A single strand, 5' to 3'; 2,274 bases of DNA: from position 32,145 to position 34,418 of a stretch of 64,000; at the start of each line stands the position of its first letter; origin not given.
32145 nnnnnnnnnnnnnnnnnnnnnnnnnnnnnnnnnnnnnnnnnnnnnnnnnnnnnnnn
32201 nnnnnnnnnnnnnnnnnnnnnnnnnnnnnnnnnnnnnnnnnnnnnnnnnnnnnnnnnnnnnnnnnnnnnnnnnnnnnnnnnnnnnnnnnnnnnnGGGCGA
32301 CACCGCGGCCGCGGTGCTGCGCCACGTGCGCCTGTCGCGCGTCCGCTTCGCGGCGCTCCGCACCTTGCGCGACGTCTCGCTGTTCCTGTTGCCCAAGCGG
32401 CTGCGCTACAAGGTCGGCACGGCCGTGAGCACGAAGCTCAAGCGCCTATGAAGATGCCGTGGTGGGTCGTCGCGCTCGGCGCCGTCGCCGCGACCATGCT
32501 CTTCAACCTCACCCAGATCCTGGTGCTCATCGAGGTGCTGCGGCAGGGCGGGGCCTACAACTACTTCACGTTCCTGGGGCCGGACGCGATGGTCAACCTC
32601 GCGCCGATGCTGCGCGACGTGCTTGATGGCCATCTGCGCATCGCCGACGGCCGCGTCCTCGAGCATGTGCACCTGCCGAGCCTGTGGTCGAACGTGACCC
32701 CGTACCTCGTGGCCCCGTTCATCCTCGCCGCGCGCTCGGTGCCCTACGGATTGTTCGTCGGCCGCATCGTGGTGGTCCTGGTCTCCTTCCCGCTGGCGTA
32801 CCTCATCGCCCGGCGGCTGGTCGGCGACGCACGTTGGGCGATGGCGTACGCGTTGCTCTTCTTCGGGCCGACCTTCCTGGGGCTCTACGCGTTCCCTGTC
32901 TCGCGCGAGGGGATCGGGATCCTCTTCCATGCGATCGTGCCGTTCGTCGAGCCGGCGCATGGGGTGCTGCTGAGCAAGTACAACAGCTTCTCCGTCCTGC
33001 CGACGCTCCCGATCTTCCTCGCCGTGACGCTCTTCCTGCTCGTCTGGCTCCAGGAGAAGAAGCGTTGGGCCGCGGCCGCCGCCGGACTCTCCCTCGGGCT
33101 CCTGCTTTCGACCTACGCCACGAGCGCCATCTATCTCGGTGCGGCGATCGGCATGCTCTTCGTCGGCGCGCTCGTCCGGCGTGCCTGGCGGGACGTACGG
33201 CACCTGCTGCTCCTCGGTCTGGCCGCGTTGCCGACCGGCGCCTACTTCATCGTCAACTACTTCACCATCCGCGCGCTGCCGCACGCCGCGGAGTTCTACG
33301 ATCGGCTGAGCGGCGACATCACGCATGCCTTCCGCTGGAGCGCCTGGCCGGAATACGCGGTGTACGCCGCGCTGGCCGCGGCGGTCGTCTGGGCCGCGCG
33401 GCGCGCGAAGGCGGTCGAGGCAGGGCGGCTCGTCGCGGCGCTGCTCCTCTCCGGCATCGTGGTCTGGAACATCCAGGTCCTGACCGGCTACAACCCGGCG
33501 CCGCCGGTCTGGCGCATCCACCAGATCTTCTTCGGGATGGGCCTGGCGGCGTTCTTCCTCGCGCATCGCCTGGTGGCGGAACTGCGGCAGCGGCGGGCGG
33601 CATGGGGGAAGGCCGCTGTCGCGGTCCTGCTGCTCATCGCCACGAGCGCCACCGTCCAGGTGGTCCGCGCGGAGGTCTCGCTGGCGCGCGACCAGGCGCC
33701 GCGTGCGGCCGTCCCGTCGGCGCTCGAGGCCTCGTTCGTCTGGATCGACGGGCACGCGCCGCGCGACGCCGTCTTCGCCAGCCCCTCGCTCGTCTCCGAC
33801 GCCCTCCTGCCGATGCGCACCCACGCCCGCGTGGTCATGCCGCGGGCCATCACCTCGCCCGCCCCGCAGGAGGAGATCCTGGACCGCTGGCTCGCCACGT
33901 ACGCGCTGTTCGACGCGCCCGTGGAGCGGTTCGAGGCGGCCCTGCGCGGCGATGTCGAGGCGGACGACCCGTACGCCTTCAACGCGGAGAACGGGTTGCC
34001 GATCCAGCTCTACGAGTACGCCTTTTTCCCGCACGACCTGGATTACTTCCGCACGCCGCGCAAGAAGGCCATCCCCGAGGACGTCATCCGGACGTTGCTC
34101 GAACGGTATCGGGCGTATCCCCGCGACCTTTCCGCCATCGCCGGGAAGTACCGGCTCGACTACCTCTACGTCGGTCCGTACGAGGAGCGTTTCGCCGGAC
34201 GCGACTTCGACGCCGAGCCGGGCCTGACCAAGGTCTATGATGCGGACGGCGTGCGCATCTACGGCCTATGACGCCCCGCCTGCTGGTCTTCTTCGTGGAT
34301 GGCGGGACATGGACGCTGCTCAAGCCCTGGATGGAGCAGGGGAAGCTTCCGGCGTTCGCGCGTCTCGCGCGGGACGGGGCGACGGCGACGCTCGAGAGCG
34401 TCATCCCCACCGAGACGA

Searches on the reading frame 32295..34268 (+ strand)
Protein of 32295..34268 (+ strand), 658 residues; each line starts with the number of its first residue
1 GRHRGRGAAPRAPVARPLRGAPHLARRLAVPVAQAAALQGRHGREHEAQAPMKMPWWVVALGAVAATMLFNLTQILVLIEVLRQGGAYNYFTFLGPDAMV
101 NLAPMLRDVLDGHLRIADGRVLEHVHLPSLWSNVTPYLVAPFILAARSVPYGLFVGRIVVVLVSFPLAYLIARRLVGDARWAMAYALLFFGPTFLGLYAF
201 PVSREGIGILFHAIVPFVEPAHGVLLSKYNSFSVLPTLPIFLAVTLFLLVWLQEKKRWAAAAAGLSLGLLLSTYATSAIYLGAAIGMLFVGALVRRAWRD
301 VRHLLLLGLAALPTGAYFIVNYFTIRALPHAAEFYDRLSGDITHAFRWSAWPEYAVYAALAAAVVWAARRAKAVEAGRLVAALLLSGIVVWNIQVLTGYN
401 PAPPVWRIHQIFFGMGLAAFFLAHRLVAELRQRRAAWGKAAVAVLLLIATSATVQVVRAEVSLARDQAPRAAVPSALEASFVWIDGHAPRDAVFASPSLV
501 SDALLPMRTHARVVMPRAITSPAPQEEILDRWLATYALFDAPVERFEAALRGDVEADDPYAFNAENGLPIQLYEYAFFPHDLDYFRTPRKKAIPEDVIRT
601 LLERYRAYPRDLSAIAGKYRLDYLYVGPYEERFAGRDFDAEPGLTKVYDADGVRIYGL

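Call 12: search_protein_families(library=pfam, proteins=[window:32295-34268:+], max_evalue=0.0001)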
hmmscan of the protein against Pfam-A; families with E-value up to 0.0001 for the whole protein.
window:32295-34268:+ (658 aa): 0 families

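Call 26: search_protein_families(library=ncbifam, proteins=[window:32295-34268:+], max_evalue=0.01)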
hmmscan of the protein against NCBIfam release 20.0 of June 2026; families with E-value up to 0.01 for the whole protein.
window:32295-34268:+ (658 aa): 0 families

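Call 67: search_protein_families(library=pfam, proteins=[window:32295-34268:+], max_evalue=0.01)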
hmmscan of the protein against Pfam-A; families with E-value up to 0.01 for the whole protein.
window:32295-34268:+ (658 aa): 0 families

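Call 90: find_homologous_proteins(query=window:32295-34268:+)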
Query window:32295-34268:+ (658 aa): 2 proteins with E <= 0.001 among 8000 candidates.
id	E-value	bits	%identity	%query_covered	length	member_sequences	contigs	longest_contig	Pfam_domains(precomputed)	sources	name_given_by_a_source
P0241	0.0e+0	1338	100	92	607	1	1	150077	-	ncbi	-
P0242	1.5e-260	884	67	92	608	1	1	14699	-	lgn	-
